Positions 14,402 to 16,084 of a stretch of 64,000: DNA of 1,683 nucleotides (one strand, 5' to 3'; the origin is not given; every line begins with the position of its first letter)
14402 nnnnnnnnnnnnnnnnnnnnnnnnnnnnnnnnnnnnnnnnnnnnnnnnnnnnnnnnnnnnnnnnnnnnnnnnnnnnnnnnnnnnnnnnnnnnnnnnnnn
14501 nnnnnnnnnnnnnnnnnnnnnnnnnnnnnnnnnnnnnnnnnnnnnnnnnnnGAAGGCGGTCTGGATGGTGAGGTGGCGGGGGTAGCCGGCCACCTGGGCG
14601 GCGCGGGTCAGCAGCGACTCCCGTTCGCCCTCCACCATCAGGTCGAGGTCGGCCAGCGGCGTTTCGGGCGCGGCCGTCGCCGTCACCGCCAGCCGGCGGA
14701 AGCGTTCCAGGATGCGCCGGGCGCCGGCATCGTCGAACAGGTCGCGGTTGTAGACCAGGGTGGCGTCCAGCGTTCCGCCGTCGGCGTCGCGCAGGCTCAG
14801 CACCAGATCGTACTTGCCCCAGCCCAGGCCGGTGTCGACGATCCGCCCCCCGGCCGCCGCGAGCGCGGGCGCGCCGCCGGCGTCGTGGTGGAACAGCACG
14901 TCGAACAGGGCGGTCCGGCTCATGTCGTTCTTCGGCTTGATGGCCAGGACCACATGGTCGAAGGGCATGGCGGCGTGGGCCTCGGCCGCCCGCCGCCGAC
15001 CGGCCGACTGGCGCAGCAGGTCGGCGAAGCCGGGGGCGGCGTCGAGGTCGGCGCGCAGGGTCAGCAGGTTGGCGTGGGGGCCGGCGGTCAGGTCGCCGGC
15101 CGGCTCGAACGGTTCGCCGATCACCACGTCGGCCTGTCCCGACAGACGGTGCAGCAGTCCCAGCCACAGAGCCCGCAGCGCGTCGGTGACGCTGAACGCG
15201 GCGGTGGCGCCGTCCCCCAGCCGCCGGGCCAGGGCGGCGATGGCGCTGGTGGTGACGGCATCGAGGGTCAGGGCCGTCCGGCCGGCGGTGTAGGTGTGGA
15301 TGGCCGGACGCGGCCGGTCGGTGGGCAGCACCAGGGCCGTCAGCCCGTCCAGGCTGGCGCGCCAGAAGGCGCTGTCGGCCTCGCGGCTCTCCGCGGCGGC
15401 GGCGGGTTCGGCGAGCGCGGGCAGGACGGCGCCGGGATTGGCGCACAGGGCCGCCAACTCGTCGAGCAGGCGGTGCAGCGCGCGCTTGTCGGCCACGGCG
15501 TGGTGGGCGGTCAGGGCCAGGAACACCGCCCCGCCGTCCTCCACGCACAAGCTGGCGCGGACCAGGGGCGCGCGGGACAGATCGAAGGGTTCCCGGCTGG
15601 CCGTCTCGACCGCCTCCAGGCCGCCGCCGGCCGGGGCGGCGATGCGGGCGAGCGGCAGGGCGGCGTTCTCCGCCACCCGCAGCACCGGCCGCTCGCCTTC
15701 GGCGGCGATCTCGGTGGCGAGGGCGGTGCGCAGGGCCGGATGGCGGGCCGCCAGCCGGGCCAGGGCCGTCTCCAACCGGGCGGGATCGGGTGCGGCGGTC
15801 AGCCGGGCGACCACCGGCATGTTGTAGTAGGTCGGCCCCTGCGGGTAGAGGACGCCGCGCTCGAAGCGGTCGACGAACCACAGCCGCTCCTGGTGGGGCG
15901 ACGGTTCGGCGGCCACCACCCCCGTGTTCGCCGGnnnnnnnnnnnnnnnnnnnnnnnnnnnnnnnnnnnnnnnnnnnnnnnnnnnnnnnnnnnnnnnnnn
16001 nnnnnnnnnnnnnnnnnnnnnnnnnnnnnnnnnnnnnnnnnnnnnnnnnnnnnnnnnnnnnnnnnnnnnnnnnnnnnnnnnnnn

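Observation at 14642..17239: Two consecutive condensation-type domains, the second with the active site changed to HHAVADK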

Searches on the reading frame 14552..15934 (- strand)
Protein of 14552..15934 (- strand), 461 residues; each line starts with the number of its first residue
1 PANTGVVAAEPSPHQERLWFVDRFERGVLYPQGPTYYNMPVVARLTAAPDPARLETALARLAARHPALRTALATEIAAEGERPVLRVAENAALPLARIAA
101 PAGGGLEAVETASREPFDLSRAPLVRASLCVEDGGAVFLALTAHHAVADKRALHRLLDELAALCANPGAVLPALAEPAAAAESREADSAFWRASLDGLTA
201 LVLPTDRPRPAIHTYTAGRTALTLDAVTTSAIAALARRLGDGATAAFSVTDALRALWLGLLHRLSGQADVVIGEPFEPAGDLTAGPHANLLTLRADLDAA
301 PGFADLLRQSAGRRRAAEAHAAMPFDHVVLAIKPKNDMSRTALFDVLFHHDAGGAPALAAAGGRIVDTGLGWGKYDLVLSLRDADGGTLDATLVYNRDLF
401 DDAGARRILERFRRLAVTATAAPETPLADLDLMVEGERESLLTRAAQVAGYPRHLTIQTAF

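Call 7: search_protein_families(library=pfam, proteins=[window:14552-15934:-], max_evalue=0.01)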
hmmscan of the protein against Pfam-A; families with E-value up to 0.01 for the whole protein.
window:14552-15934:- (461 aa): 1 family
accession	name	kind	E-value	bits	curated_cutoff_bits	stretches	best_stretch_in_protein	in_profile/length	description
PF00668.25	Condensation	-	7e-52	177.1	30.6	1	12-442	8-456/456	Condensation domain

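Call 9: search_solved_structures(query=window:14552-15934:-, max_evalue=0.00001)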
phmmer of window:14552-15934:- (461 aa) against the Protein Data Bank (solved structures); distinct sequences matched with E-value up to 0.00001: 29.
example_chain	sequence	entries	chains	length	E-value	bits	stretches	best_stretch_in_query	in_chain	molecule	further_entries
6oyf_A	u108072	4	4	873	8.4e-40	140.3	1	14-455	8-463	Txo1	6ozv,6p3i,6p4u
6p1j_A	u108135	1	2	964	1.4e-39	139.6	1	14-455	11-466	Txo2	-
5u89_A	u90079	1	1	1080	1.4e-31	113.2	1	15-446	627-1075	Amino acid adenylation domain protein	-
7kvw_A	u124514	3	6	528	2.8e-31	112.3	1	13-432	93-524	PCP-C didomain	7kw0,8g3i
7kw2_A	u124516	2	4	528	1.5e-30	109.9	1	15-432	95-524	PCP-C didomain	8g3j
8fx6_A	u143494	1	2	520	2.5e-30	109.1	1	13-428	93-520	PCP-C didomain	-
8fx7_A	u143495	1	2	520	1.4e-29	106.7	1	15-428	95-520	PCP-C didomain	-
2jgp_A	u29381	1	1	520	9.8e-25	90.7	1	12-432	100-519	TYROCIDINE SYNTHETASE 3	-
8qnf_A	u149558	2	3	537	1e-23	87.3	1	8-440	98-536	Condensation domain TomBC from the Tomaymycin non-ribosomal peptide synthetase | Tomaymycin non-ribosomal peptide synthetase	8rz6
6mfy_A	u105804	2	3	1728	1e-21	80.8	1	37-456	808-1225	Linear gramicidin synthase subunit A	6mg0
6mfz_A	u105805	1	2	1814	1.1e-21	80.7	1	37-456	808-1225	Linear gramicidin synthase subunit A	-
9be3_A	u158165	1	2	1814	1.1e-21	80.6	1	37-456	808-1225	Linear gramicidin synthase subunit A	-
9be4_A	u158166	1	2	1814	1.1e-21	80.6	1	37-456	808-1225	Linear gramicidin synthase subunit A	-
9meh_A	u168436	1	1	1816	1.1e-21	80.6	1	37-456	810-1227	Linear gramicidin synthase subunit A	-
8xjz_C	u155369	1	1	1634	6.3e-20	74.8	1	15-438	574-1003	Peptide synthetase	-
7r9x_A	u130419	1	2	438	1.4e-06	30.9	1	55-367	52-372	AmbE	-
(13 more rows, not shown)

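Call 23: find_homologous_proteins(query=window:14609-15901:-, max_evalue=1e-20)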
Query window:14609-15901:- (431 aa): 8 proteins with E <= 1e-20 among 8000 candidates.
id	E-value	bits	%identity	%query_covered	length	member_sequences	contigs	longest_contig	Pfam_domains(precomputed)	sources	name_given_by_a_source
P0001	3.2e-40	157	36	99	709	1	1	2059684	PF00668.26,PF00550.32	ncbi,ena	-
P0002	1.4e-33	135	29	98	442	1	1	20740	PF00668.26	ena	-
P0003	1.6e-33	135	35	84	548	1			PF00668.26,PF00501.35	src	-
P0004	4.2e-32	130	33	99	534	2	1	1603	PF00668.26,PF00550.32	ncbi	ncbi:MAG TPA: condensation domain-containing protein, partial [Burkholderiales bacterium]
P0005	2.2e-30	124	34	87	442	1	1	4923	PF00668.26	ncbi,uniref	ncbi:condensation domain-containing protein, partial [Duganella sp. Root1480D1]|uniref:condensation 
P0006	8.5e-28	116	36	63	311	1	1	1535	PF00668.26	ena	-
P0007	1.4e-25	108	31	96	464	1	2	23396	PF00668.26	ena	-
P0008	8.8e-24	103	33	53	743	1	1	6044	PF00668.26,PF00550.32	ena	-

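Call 24: find_related_loci(query=window:14609-15901:-, collection=genome_contigs, flank=10000)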
Query window:14609-15901:- (431 aa) in genome_contigs; peptide patterns used: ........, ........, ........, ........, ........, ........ (x = any residue, [..] = any of these).
293 stretches matched a pattern; 12 encode a relative of the query (tblastn E <= 1e-3); 12 distinct loci.
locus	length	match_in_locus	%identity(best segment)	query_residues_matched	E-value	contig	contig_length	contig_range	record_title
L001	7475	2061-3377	31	4-431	7e-49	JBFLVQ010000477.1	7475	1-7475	MAG: Acidobacteriota bacterium isolate MAG010 MAG010_477, whole genome shotgun sequence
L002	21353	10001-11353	35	4-431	9e-46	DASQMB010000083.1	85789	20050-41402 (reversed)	MAG TPA_asm: Pyrinomonadaceae bacterium isolate SMAG_U10737 k141_565983, whole genome shotgun sequence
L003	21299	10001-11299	31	4-431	5e-43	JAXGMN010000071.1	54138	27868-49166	MAG: Thermoguttaceae bacterium isolate AnMBR.bin233 bin233_71, whole genome shotgun sequence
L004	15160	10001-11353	31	4-431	2e-41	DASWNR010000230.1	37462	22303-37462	MAG TPA_asm: Pyrinomonadaceae bacterium isolate SMAG_U3419 k141_269147, whole genome shotgun sequence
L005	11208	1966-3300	29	4-431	8e-41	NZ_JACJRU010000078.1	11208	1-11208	Nostoc sp. FACHB-110 contig78, whole genome shotgun sequence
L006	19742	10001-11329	35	4-431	2e-40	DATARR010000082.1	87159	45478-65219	MAG TPA_asm: Thermoanaerobaculia bacterium isolate SMAG_U5499 k141_3240448, whole genome shotgun sequence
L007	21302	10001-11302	31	4-429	1e-39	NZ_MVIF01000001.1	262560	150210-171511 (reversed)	Mycobacterium persicum strain AFPC-000227 NODE_1_length_262560_cov_11.0653, whole genome shotgun sequence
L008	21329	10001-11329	34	4-431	2e-39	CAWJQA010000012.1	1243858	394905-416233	MAG: uncultured Holophagales bacterium isolate MFD02979.bin.2.191 genome assembly, contig: contig_62831, whole genome sh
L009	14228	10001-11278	32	4-409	2e-38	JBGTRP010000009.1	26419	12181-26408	MAG: Acanthopleuribacteraceae bacterium isolate WDNA12_bin.10.orig NODE_1255_length_26419_cov_0.530732, whole genome sho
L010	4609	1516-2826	30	4-428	2e-30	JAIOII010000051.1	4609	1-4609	MAG: Kofleriaceae bacterium isolate MAG_26 contig_8889, whole genome shotgun sequence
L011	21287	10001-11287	31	4-422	2e-31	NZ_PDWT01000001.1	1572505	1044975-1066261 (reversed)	Pseudoxanthomonas yeongjuensis strain DSM 18204 NODE_1_length_1572505_cov_28.4934, whole genome shotgun sequence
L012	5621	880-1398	27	39-197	5e-6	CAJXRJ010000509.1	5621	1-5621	TPA_asm: uncultured bacterium isolate SRR3933245_bin.12_MetaBAT_v2.12.1_MAG genome assembly, contig: NODE_2667_length_56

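Call 31: search_protein_representatives(protein=window:14609-15901:-)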
Query: 431 residues. Proteins with E-value up to 0.001 (for the whole library): 61307; up to 1e-10: 44359; up to 1e-30: 13847. The best 150 are listed.
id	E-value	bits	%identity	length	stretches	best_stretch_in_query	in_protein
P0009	1.6e-238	808.1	37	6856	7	4-430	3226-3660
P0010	5.0e-235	796.5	38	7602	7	3-429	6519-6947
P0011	2.8e-224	761.1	37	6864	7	4-430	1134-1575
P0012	2.4e-212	721.8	33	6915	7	4-431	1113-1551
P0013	2.9e-211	718.3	33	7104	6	4-428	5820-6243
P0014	5.3e-205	697.7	32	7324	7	1-415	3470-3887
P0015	1.6e-199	679.6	38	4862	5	4-431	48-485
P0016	9.7e-196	667.2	31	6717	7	2-430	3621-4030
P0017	1.4e-195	666.7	37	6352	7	4-430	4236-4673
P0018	2.3e-193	659.4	31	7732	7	4-416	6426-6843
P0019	7.5e-193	657.6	31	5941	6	4-429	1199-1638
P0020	2.3e-191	652.8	34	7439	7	4-431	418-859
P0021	7.8e-191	651.0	37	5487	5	4-427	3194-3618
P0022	4.9e-190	648.4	34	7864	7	4-424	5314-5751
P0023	2.1e-189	646.3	34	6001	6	4-430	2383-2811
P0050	2.1e-170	583.7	43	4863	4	1-431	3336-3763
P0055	4.7e-169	579.3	31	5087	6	2-422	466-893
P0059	1.9e-168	577.2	38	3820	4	2-426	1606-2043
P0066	1.9e-165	567.4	32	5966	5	2-428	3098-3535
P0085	4.6e-159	546.4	32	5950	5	2-431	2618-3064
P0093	2.9e-157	540.4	34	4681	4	2-426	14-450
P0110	1.2e-153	528.6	34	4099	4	2-427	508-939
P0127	2.1e-150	517.8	37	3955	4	1-428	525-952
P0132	1.4e-149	515.2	36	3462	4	2-427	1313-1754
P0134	2.8e-148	510.8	36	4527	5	2-428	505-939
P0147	1.1e-145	502.3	32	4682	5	2-429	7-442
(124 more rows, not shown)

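Call 35: find_encoding_contigs(protein=P0050, flank=10000, max_places=4)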
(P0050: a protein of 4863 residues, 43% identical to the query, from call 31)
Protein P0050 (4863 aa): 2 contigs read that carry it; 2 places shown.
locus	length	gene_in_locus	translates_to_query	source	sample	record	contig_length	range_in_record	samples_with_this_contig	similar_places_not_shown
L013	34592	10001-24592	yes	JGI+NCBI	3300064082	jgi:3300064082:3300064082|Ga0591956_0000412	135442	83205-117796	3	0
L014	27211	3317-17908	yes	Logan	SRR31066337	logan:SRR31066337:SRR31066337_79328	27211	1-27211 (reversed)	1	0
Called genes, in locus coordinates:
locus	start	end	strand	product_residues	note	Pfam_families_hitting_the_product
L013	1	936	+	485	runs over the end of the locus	PF00171:Aldedh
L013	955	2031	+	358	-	PF00180:Iso_dh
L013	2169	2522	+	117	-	PF05899:Cupin_3, PF07883:Cupin_2 (weak)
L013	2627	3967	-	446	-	PF00202:Aminotran_3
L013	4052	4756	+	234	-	PF12844:HTH_19 (weak), PF13560:HTH_31, PF01381:HTH_3, PF07883:Cupin_2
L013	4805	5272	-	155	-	PF13404:HTH_AsnC-type, PF13412:HTH_24, PF01037:AsnC_trans_reg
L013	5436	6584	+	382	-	PF01168:Ala_racemase_N, PF00842:Ala_racemase_C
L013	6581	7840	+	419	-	PF00070:Pyr_redox (weak), PF01266:DAO, PF02558:ApbA (weak), PF07992:Pyr_redox_2 (faint), PF13450:NAD_binding_8 (weak)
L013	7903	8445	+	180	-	PF20229:ChrB_N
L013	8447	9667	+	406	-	PF00083:Sugar_tr, PF07690:MFS_1, PF00083:Sugar_tr (weak), PF07690:MFS_1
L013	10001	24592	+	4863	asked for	PF00501:AMP-binding, PF00550:PP-binding, PF00109:ketoacyl-synt, PF02801:Ketoacyl-synt_C, PF16197:KAsynt_C_assoc, PF00698:Acyl_transf_1, PF22621:CurL-like_PKS_C, PF00550:PP-binding, +9 more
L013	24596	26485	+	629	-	-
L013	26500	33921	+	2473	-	PF00501:AMP-binding, PF13193:AMP-binding_C (weak), PF00550:PP-binding, PF00668:Condensation, PF00501:AMP-binding, PF12847:Methyltransf_18 (weak), PF00550:PP-binding, PF00668:Condensation, +1 more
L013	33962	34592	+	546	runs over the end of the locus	PF02463:SMC_N (faint), PF00005:ABC_tran, PF13304:AAA_21 (faint)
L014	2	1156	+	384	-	?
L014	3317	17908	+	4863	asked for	PF00501:AMP-binding, PF00550:PP-binding, PF00109:ketoacyl-synt, PF02801:Ketoacyl-synt_C, PF16197:KAsynt_C_assoc, PF00698:Acyl_transf_1, PF22621:CurL-like_PKS_C, PF00550:PP-binding, +9 more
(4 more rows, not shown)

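Call 40: search_protein_families(library=ncbifam, proteins=[window:14609-15901:-], max_evalue=0.001)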
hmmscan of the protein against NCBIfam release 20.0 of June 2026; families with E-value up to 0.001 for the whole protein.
window:14609-15901:- (431 aa): 3 families
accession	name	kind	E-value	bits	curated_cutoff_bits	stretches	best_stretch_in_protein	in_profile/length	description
NF004282.0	PRK05691.1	subfamily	1.1e-39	134.6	4090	1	2-429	680-1117/4334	non-ribosomal peptide synthase/polyketide synthase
NF047350.1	aureusi_NRPS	equivalog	2.7e-14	51.1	2500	1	24-337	1015-1325/2373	aureusimine non-ribosomal peptide synthetase AusA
TIGR03443.1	alpha_am_amid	equivalog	1.8e-12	45.5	1030.1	1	180-430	2-222/1390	L-aminoadipate-semialdehyde dehydrogenase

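Call 43: list_cluster_members(proteins=[P0066, P0085, P0055, P0134, P0127, P0132, P0110, P0059, P0179, P0050])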
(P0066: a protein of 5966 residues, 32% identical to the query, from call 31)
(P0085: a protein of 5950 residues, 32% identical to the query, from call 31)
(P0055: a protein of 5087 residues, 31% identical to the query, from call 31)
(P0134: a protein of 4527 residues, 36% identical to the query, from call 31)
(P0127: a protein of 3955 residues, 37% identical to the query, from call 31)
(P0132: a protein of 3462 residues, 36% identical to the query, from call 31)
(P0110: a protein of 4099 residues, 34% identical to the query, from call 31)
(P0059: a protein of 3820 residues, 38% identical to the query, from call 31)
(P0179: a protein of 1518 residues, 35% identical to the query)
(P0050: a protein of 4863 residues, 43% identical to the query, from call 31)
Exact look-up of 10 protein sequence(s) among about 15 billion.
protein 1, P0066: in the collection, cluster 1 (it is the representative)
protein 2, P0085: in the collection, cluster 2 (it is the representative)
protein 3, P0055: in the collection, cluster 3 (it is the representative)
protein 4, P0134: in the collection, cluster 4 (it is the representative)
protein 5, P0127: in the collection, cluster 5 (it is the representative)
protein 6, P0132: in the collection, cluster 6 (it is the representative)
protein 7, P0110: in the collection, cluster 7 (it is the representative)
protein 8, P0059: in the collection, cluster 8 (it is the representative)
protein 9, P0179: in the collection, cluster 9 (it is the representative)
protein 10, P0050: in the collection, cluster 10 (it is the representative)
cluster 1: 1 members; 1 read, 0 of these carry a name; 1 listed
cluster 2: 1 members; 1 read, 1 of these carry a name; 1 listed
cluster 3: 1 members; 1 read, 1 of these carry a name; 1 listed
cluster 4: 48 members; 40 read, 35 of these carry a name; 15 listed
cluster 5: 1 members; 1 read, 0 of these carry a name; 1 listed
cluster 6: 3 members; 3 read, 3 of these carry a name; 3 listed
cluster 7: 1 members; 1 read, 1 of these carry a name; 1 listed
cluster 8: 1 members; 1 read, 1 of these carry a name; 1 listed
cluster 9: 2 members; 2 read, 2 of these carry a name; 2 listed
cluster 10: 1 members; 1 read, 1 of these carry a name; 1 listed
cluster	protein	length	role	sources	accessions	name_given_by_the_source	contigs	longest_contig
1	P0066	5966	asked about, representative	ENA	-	-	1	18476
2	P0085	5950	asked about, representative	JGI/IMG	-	amino acid adenylation domain-containing protein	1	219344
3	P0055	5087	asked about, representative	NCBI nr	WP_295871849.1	non-ribosomal peptide synthetase [uncultured Chitinophaga sp.]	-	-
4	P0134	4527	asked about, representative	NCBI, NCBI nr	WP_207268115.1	non-ribosomal peptide synthetase [Pseudomonas sp. FW305-28]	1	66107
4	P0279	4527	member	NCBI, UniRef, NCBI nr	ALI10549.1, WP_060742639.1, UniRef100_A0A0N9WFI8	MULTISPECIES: non-ribosomal peptide synthetase [Pseudomonas] | Non-ribosomal peptide synthetase n=1 Tax=Pseudomonas fluorescens TaxID=294 ...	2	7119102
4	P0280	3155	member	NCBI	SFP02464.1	amino acid adenylation domain-containing protein, partial [Pseudomonas sp. NFACC24-1]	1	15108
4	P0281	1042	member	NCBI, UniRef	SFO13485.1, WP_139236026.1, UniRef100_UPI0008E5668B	AMP-binding enzyme, partial [Pseudomonas sp. NFACC24-1] | condensation domain-containing protein n=1 Tax=Pseudomonas sp. NFACC24-1 TaxID=1566189 ...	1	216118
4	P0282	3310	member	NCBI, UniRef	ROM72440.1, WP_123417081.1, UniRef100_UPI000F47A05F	non-ribosomal peptide synthetase, partial [Pseudomonas brassicacearum] | non-ribosomal peptide synthetase n=1 Tax=Pseudomonas brassicacearum TaxID=930166 ...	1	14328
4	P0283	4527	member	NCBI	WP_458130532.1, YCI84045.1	amino acid adenylation domain-containing protein [Pseudomonas sp. R3-41]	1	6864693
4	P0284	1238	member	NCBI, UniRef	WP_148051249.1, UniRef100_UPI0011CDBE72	condensation domain-containing protein, partial [Pseudomonas brassicacearum] | condensation domain-containing protein n=1 Tax=Pseudomonas brassicacearum TaxID=930166 ...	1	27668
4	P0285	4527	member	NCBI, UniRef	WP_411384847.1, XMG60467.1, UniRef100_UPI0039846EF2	amino acid adenylation domain-containing protein [Pseudomonas sp. MPB03] | amino acid adenylation domain-containing protein n=1 Tax=Pseudomonas sp. MPB03 ...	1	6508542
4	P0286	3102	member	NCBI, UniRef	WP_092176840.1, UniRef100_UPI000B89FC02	non-ribosomal peptide synthetase, partial [Pseudomonas sp. NFACC37-1] | non-ribosomal peptide synthetase n=1 Tax=Pseudomonas sp. NFACC37-1 TaxID=1566196 ...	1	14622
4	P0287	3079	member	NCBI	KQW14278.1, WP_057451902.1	non-ribosomal peptide synthetase, partial [Pseudomonas sp. Root401]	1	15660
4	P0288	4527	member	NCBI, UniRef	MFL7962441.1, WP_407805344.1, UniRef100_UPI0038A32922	amino acid adenylation domain-containing protein [Pseudomonas kielensis] | amino acid adenylation domain-containing protein n=1 Tax=Pseudomonas kielensis ...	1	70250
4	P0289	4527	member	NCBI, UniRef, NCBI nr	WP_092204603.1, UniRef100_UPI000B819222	non-ribosomal peptide synthetase [Pseudomonas sp. NFACC15-1] | non-ribosomal peptide synthetase n=1 Tax=Pseudomonas sp. NFACC15-1 TaxID=1566243 ...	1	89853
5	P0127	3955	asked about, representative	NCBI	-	-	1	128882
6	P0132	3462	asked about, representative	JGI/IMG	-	amino acid adenylation domain-containing protein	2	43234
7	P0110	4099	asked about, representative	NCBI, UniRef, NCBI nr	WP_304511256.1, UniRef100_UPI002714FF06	non-ribosomal peptide synthetase [Desulfopila sp. IMCC35008] | non-ribosomal peptide synthetase n=1 Tax=Desulfopila sp. IMCC35008 TaxID=2653858 ...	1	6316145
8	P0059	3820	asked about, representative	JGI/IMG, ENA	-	amino acid adenylation domain-containing protein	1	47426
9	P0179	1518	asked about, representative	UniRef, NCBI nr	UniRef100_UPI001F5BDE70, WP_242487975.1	non-ribosomal peptide synthetase n=1 Tax=Pseudomonas sp. TH31 TaxID=2796396 ... | non-ribosomal peptide synthetase [Pseudomonas sp. TH31]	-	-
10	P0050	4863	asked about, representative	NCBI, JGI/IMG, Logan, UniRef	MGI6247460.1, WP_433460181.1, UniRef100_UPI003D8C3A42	MAG: amino acid adenylation domain-containing protein [Pseudochelatococcus sp.] | iturin family lipopeptide synthetase A | amino acid adenylation domain-containing protein n=1 Tax=Pseudochelatococcus sp. ...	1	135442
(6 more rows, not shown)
